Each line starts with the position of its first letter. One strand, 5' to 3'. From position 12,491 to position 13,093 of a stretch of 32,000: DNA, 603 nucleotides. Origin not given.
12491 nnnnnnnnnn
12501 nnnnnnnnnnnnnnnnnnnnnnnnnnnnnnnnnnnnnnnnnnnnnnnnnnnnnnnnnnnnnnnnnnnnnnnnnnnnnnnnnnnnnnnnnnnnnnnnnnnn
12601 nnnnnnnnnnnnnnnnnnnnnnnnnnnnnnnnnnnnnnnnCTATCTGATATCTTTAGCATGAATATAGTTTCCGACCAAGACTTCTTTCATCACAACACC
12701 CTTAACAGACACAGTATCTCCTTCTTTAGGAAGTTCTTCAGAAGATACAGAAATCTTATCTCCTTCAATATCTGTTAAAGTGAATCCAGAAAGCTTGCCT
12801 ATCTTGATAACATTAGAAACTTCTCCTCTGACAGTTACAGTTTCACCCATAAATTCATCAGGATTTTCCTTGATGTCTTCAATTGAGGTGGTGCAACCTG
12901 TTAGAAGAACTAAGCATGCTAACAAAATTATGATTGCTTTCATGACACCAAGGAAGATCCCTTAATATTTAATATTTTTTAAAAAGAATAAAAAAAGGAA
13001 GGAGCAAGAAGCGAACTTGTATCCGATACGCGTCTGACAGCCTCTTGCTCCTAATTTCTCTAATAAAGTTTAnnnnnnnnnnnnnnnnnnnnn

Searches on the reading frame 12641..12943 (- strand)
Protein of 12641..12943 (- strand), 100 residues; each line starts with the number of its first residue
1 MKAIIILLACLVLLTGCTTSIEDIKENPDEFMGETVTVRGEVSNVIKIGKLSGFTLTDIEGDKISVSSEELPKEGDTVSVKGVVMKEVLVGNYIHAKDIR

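Call 56: search_protein_families(library=pfam, proteins=[window:12641-12943:-], max_evalue=0.001)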
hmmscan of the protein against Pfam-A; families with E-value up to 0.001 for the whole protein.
window:12641-12943:- (100 aa): 1 family
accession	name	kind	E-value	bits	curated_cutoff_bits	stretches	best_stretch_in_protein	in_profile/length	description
PF19135.5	DUF5818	-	0.00075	19.5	27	0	16-56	18-48/57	Protein of unknown function (DUF5818)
